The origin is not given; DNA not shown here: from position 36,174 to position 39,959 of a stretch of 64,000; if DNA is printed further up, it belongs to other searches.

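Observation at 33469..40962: TonB-dependent-receptor-like barrel, 1161-aa T9SS cargo and PorV/PorQ-like barrel: a Sus-like locus with a T9SS-anchored partner instead of a SusD lipoprotein?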

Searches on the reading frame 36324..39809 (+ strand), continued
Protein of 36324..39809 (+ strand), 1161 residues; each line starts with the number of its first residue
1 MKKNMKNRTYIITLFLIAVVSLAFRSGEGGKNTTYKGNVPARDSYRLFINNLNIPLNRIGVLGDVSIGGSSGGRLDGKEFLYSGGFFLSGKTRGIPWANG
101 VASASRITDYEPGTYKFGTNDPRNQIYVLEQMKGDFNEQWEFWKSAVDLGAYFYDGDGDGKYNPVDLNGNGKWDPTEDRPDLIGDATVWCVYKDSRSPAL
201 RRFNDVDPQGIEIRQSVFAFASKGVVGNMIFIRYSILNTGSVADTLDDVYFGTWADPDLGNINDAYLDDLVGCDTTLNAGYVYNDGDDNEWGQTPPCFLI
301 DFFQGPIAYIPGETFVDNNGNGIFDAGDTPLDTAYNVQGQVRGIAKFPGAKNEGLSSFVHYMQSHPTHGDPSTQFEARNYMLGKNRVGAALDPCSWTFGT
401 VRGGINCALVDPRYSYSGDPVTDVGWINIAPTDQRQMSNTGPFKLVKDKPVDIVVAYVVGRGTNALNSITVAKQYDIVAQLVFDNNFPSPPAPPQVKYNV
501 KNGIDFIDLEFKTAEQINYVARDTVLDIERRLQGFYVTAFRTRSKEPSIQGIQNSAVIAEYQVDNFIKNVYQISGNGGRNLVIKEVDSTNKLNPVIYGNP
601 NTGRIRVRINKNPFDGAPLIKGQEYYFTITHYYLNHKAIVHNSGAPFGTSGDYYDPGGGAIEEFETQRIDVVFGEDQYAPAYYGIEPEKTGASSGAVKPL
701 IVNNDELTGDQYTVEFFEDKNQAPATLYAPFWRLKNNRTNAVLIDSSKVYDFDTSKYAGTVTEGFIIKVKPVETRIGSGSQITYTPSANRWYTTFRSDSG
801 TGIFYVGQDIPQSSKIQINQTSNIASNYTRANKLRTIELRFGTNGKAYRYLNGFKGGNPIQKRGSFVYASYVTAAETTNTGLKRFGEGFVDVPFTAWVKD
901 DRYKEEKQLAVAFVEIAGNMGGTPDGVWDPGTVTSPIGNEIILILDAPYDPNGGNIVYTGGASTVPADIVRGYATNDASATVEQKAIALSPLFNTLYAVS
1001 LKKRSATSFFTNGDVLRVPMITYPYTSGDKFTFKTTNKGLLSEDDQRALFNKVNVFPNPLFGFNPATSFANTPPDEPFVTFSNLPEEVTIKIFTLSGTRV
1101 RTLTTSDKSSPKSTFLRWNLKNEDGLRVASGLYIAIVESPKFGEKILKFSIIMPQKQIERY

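Call 36: predict_structure(alignment_id=A1)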
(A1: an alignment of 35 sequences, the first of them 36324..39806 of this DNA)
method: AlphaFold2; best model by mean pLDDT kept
length: 1161 residues; sequences in the alignment: 35
mean_pLDDT: 82.5   pTM: 0.53
mean pLDDT of the five models: 82.5, 81.9, 80.2, 79.2, 78.4
residues with pLDDT >= 90: 391; 70-90: 616; 50-70: 93; < 50: 61
segments of 3 or more residues with pLDDT < 50: 1-6, 18-40, 103-105, 222-226, 1059-1074, 1159-1161
pLDDT, mean of each block of 10 residues (from residue 1): 46 52 29 29 74 81 74 75 76 86 56 88 87 81 91 87 82 82 83 86 84 86 55 92 92 73 65 89 85 86 89 87 83 81 82 90 82 88 90 89 89 92 91 81 92 88 89 82 57 81 87 91 64 94 71 86 93 76 89 90 90 84 84 87 88 80 82 80 86 92 87 93 84 94 91 81 91 85 90 82 87 72 84 92 92 87 90 86 88 94 92 91 88 73 93 87 86 87 91 92 88 92 93 87 85 72 39 59 90 89 87 85 82 91 89 60 50
secondary structure, 60 per line:
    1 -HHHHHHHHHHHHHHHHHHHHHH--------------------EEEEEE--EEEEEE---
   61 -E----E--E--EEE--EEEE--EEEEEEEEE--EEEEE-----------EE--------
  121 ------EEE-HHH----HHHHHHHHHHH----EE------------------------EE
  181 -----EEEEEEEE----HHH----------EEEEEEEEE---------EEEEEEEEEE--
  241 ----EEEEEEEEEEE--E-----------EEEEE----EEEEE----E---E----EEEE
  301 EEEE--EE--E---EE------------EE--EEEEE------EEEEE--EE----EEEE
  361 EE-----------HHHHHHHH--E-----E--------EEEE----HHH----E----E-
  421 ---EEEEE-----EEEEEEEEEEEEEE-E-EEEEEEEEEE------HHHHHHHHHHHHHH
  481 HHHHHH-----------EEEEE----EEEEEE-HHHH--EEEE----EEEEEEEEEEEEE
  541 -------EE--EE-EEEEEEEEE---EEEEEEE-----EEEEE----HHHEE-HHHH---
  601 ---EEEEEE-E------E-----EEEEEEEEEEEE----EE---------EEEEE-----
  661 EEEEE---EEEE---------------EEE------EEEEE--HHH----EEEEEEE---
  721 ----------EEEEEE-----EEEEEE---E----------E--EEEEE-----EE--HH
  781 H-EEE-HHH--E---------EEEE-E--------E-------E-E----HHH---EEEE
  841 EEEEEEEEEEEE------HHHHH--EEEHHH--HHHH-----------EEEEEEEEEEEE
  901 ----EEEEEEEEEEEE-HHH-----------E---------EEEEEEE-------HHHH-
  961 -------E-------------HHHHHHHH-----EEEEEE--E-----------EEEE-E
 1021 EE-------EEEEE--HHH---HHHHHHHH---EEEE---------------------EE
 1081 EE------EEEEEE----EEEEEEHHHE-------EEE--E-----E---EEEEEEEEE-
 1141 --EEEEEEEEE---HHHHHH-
elements in order (helices of 4 or more, strands of 3 or more residues): H2-23 E44-49 E52-57 E73-75 E78-81 E84-92 E95-99 E127-129 H138-148 E186-193 E211-219 E229-238 E245-255 E270-274 E279-283 E297-304 E333-337 E344-348 E357-362 H374-381 E399-402 E424-428 E434-447 E451-460 H467-486 E498-502 E507-512 H514-517 E520-523 E528-540 E555-563 E567-573 E579-583 H594-597 E604-609 E624-635 E651-655 E661-665 E669-672 E688-690 E697-701 E711-717 E731-736 E742-747 E765-769 E783-785 E802-805 E837-852 H859-863 E866-868 H874-877 E889-900 E905-916 E942-948 H956-959 H982-989 E995-1000 E1015-1018 E1020-1022 E1030-1034 H1043-1050 E1054-1057 E1079-1082 E1089-1094 E1099-1104 E1116-1118 E1131-1139 E1143-1151 H1155-1160

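Call 39: fold_search(model_id=the predicted structure, library=pdb)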
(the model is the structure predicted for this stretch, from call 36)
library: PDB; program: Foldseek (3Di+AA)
matches with E <= 10: 655; with E <= 0.001: 15
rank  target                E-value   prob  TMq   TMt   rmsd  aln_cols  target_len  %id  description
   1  5xxz_B                6.3e-05  0.33  0.06  0.06  30.5       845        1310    8  Crystal structure of a serine protease from Streptococcus species (released 2018-08-08)
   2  5m11                  7.8e-05  1.00  0.08  0.11   8.0       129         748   27  Structural and functional probing of PorZ, an essential bacterial surface component of the type-IX secretion system of h (released 2016-11-09)
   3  5xyr                  1.2e-04  0.25  0.06  0.05  31.2       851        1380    9  Crystal structure of a serine protease from Streptococcus species (released 2018-08-08)
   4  2ice_A                2.5e-04  0.33  0.06  0.10  29.9       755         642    8  CRIg bound to C3c (released 2006-11-07)
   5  8enu_G                3.2e-04  0.25  0.06  0.10  29.9       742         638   10  Structure of the C3bB proconvertase in complex with lufaxin (released 2023-08-09)
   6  6vjb                  4.2e-04  0.23  0.06  0.05  31.1       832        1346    9  Crystal structure of a catalytically inactive CXC Chemokine-degrading protease SpyCEP from Streptococcus pyogenes (released 2020-04-15)
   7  6gh3_A                4.9e-04  0.99  0.13  0.17  16.6       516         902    8  Paenibacillus sp. YM1 laminaribiose phosphorylase with alpha-man-1-phosphate bound (released 2018-06-13)
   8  6ggy_A                5.5e-04  0.99  0.13  0.17  16.8       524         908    8  Paenibacillus sp. YM1 laminaribiose phosphorylase with sulphate bound (released 2018-06-13)
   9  6ggy_B                6.1e-04  0.99  0.13  0.17  16.9       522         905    8  Paenibacillus sp. YM1 laminaribiose phosphorylase with sulphate bound (released 2018-06-13)
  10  6gh3_B                6.1e-04  0.99  0.13  0.17  16.8       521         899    9  Paenibacillus sp. YM1 laminaribiose phosphorylase with alpha-man-1-phosphate bound (released 2018-06-13)
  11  5xxz_A                6.1e-04  0.28  0.07  0.06  29.7       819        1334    8  Crystal structure of a serine protease from Streptococcus species (released 2018-08-08)
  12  8b0g_A                6.7e-04  0.11  0.08  0.07  42.3      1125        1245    8  2C9, C5b9-CD59 structure (released 2023-02-22)
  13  8rf9                  8.8e-04  1.00  0.15  0.07  12.6       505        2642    9  CgsiGP1 sample in nanodisc (released 2024-03-20)
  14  7ptp_A                9.8e-04  0.21  0.08  0.11  33.6      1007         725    8  In-situ structure of pentameric S-layer protein (released 2021-12-15)
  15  6tav_A                9.8e-04  0.14  0.06  0.05  31.9       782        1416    8  Crystal structure of endopeptidase-induced alpha2-macroglobulin (released 2021-05-12)
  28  9u60_E                2.5e-03  0.07  0.07  0.06  47.9      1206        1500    8  C3 convertases zymogen C4b2 in loading state (released 2026-01-14)
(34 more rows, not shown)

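Call 40: find_encoding_contigs(protein=P0151, flank=8000, max_places=3)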
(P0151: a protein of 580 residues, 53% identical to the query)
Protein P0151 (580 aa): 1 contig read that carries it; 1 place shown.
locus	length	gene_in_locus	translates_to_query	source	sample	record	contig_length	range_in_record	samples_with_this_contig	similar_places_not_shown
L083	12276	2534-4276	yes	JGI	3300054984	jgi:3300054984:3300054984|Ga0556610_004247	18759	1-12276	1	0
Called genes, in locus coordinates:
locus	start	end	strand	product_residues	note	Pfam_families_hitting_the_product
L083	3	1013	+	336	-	?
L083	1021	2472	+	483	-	PF08308:PEGA, PF07494:Reg_prop (faint), PF08308:PEGA (weak)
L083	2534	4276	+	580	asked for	PF18962:Por_Secre_tail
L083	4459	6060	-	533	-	PF04223:CitF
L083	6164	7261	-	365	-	PF13784:Fic_N, PF02661:Fic, PF21248:SoFic-like_C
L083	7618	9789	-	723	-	PF18962:Por_Secre_tail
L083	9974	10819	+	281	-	PF07900:DUF1670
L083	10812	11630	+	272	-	PF07900:DUF1670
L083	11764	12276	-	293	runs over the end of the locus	PF18962:Por_Secre_tail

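Call 41: find_encoding_contigs(protein=P0144, flank=8000, max_places=3)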
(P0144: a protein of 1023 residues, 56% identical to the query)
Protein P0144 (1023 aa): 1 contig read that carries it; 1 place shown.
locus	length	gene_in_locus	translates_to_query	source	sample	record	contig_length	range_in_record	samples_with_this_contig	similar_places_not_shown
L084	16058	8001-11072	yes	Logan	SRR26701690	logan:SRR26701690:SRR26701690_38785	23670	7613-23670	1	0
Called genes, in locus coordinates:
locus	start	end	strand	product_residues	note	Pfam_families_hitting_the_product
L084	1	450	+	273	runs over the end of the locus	PF01048:PNP_UDP_1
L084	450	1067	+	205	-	-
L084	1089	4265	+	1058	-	PF00133:tRNA-synt_1, PF09334:tRNA-synt_1g (faint), PF08264:Anticodon_1, PF19302:DUF5915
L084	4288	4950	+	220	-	-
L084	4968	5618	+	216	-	PF01252:Peptidase_A8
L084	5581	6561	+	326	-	PF01479:S4, PF00849:PseudoU_synth_2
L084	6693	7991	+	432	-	PF18962:Por_Secre_tail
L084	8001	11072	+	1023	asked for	PF13088:BNR_2 (faint), PF18962:Por_Secre_tail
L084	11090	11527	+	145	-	-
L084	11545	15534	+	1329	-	PF15902:Sortilin-Vps10 (faint), PF00801:PKD, PF18911:PKD_4, PF22352:K319L-like_PKD, PF18962:Por_Secre_tail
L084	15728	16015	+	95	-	-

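Call 56: search_protein_families(library=ncbifam, proteins=[L074:44-1177:+, L074:1196-2263:+, L074:2285-4810:+, L074:5133-7979:+, L074:11522-12535:+, L074:12602-14317:+, L074:14391-15611:+, L074:15810-17582:+], max_evalue=0.001)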
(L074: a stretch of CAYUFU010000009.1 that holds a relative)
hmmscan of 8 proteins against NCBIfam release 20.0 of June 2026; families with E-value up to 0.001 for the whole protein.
L074:44-1177:+ (377 aa): 6 families
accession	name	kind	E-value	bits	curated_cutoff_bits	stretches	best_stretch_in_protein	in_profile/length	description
NF052228.1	T9SS_PorZ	equivalog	1.6e-08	33.5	260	1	267-368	669-756/757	type IX secretion system anionic LPS delivery protein PorZ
TIGR04183.1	Por_Secre_tail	domain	3.5e-07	30.1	23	1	274-364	2-71/72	T9SS type A sorting domain-containing protein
NF052323.1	T9SSA_dep_M6i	equivalog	6.4e-07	27.7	600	1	281-369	962-1043/1043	T9SS-dependent M6-like inactivated metalloprotease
NF033707.1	T9SS_sortase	equivalog_domain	2.9e-05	21.9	420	1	282-367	1004-1094/1095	type IX secretion system sortase PorU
NF009276.0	PRK12633.1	equivalog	0.0002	21.2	383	1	300-352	129-183/234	flagellar basal body rod modification protein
NF005176.1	PRK06655.1-1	equivalog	0.00045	20.2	230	1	299-368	96-166/197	flagellar hook assembly protein FlgD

L074:1196-2263:+ (355 aa): 5 families
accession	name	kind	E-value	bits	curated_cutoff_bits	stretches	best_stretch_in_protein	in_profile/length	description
NF033709.1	PorV_fam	subfamily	3.8e-47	161.5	90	1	42-355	4-326/326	PorV/PorQ family protein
NF033711.1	T9SS_PorQ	equivalog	1.5e-24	86.7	220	1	27-352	14-332/335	type IX secretion system protein PorQ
NF033710.1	T9SS_OM_PorV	equivalog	5.8e-19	68.5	250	1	22-217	6-213/367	type IX secretion system outer membrane channel protein PorV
NF052325.1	PorVQ2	equivalog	2.6e-15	56.2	325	1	45-208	30-198/354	putative type IX sorting system protein PorV2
NF050080.1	pilus_FilD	exception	0.00049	18.5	970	1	44-87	22-65/549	putative pilus system OmpP1/FadL family transporter FilD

L074:2285-4810:+ (841 aa): 0 families

L074:5133-7979:+ (948 aa): 7 families
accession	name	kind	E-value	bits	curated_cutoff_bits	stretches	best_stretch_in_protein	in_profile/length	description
TIGR04056.1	OMP_RagA_SusC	subfamily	7.3e-23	80.9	368.25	1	30-255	2-224/981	SusC/RagA family TonB-linked outer membrane protein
TIGR01786.1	TonB-hemlactrns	subfamily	1.7e-12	46.5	323.75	1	466-756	306-594/719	TonB-dependent hemoglobin/transferrin/lactoferrin family receptor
NF052345.1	S_layer_anammox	exception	5.1e-10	37.4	1400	1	24-143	1308-1423/1596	Kustd1514 family S-layer glycoprotein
TIGR01779.1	TonB-B12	equivalog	6.1e-07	28.3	599.7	1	114-241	28-157/614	TonB-dependent vitamin B12 receptor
NF049946.1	TonB_dep_CU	exception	3.7e-05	22.2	700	0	112-264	40-191/683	TonB-dependent receptor, CU motif-type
NF049944.1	TonB_dep_PUIUD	equivalog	4.2e-05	22.1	850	1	544-687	393-522/686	TonB-dependent receptor, PUIUD motif-type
NF007926.1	PRK10641.1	equivalog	0.00093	17.8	836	1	117-252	30-168/617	TonB-dependent vitamin B12 receptor BtuB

L074:11522-12535:+ (337 aa): 5 families
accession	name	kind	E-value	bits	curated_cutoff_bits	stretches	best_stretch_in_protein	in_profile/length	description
NF033709.1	PorV_fam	subfamily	9.3e-51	173.3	90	1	26-336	1-325/326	PorV/PorQ family protein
NF033711.1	T9SS_PorQ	equivalog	1.8e-21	76.5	220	1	24-195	21-192/335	type IX secretion system protein PorQ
NF033710.1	T9SS_OM_PorV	equivalog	1.2e-16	60.9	250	1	9-200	6-214/367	type IX secretion system outer membrane channel protein PorV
NF052325.1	PorVQ2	equivalog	1.3e-16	60.4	325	1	30-192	28-200/354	putative type IX sorting system protein PorV2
NF053685.1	BamG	equivalog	5.8e-07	28.9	250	1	143-305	164-327/397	BamG family beta-barrel-assembly machinery protein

L074:12602-14317:+ (571 aa): 4 families
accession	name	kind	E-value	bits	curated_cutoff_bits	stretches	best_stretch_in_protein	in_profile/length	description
TIGR04183.1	Por_Secre_tail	domain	1.8e-12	47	23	1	493-568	2-70/72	T9SS type A sorting domain-containing protein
NF052323.1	T9SSA_dep_M6i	equivalog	5.4e-11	41.2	600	1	492-559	960-1027/1043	T9SS-dependent M6-like inactivated metalloprotease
NF038113.1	T9SSA_dep_M36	equivalog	9.4e-08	30.7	885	1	488-569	791-868/869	T9SS-dependent M36 family metallopeptidase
NF033707.1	T9SS_sortase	equivalog_domain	7.1e-05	20.6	420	1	477-557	986-1076/1095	type IX secretion system sortase PorU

L074:14391-15611:+ (406 aa): 6 families
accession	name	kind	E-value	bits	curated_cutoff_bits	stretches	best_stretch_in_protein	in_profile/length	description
NF045728.1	glycosyl_F510_1955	equivalog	4.2e-33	114.7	175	3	94-190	73-172/246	F510_1955 family glycosylhydrolase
NF038113.1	T9SSA_dep_M36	equivalog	1.5e-07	30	885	1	322-402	791-866/869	T9SS-dependent M36 family metallopeptidase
TIGR04183.1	Por_Secre_tail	domain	2.3e-07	30.7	23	1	327-402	2-69/72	T9SS type A sorting domain-containing protein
NF010237.0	PRK13684.1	equivalog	8.9e-07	28.2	326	1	135-272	67-209/334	photosynthesis system II assembly factor Ycf48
NF052323.1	T9SSA_dep_M6i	equivalog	0.0001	20.4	600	1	326-393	960-1026/1043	T9SS-dependent M6-like inactivated metalloprotease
NF053688.1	BamI_Bacteroidota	equivalog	0.00046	19.6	370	0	140-250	191-304/452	BamI family beta-barrel-assembly machinery protein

L074:15810-17582:+ (590 aa): 3 families
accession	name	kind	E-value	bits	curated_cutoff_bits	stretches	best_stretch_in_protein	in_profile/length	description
TIGR04183.1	Por_Secre_tail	domain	4.2e-10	39.5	23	1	512-587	2-70/72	T9SS type A sorting domain-containing protein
NF052323.1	T9SSA_dep_M6i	equivalog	2.3e-06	25.9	600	1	511-580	960-1028/1043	T9SS-dependent M6-like inactivated metalloprotease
NF038113.1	T9SSA_dep_M36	equivalog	4.3e-06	25.2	885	1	508-588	792-868/869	T9SS-dependent M36 family metallopeptidase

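Call 59: find_encoding_contigs(protein=P0187, flank=8000, max_places=2)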
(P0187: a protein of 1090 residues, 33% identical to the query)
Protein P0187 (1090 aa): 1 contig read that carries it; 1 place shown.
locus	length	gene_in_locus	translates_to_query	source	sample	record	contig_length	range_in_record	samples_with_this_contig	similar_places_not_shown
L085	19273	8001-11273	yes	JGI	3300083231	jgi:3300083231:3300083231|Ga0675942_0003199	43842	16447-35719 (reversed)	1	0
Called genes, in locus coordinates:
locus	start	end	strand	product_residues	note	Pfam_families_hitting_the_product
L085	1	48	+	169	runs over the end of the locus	PF27139:Aq_1264_TM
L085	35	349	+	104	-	PF01035:DNA_binding_1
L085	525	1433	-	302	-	PF18917:LiaI-LiaF-like_TM1 (weak), PF22570:LiaF-TM (weak)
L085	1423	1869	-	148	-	PF04024:PspC, PF22570:LiaF-TM (weak)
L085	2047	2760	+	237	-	PF00912:Transgly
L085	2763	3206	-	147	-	-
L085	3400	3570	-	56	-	-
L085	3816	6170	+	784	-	PF13620:CarboxypepD_reg (weak), PF13715:CarbopepD_reg_2, PF07715:Plug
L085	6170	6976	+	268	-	-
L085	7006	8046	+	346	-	PF00581:Rhodanese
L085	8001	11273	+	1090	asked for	-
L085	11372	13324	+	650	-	PF03169:OPT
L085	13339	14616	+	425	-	PF00083:Sugar_tr (weak), PF07690:MFS_1, PF12832:MFS_1_like (weak), PF07690:MFS_1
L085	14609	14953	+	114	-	PF05402:PqqD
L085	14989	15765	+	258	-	-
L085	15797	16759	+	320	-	PF26233:NicX, PF02073:Peptidase_M29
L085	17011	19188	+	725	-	PF00580:UvrD-helicase, PF13245:AAA_19, PF13604:AAA_30 (faint), PF13361:UvrD_C, PF13538:UvrD_C_2, PF21196:PcrA_UvrD_tudor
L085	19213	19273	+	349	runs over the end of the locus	PF00365:PFK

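Call 60: find_encoding_contigs(protein=P0160, flank=8000, max_places=2)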
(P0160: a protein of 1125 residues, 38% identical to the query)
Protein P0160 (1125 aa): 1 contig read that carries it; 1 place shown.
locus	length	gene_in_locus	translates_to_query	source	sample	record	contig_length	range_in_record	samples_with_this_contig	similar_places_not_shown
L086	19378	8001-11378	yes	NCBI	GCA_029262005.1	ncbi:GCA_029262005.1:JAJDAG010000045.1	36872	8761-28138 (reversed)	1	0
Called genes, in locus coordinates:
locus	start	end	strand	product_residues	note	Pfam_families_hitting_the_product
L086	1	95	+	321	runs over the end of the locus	PF00389:2-Hacid_dh, PF02826:2-Hacid_dh_C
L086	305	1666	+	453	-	PF00072:Response_reg, PF00158:Sigma54_activat, PF14532:Sigma54_activ_2, PF00004:AAA (weak), PF07728:AAA_5, PF25601:AAA_lid_14, PF02954:HTH_8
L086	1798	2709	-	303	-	-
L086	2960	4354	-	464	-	PF11376:DUF3179, PF13585:CHU_C (faint), PF13860:FlgD_ig, PF18962:Por_Secre_tail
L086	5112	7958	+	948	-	PF13620:CarboxypepD_reg, PF13715:CarbopepD_reg_2, PF07715:Plug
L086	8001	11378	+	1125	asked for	-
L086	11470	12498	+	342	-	PF18990:DUF5723 (faint)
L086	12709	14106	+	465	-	PF20094:GWxTD_dom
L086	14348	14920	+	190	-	PF04542:Sigma70_r2 (weak)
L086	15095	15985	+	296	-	-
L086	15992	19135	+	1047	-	PF07719:TPR_2 (faint), PF00515:TPR_1 (faint), PF17874:TPR_MalT (faint), PF13181:TPR_8 (faint), PF13374:TPR_10 (faint), PF13424:TPR_12, PF13424:TPR_12, PF12770:CHAT, +2 more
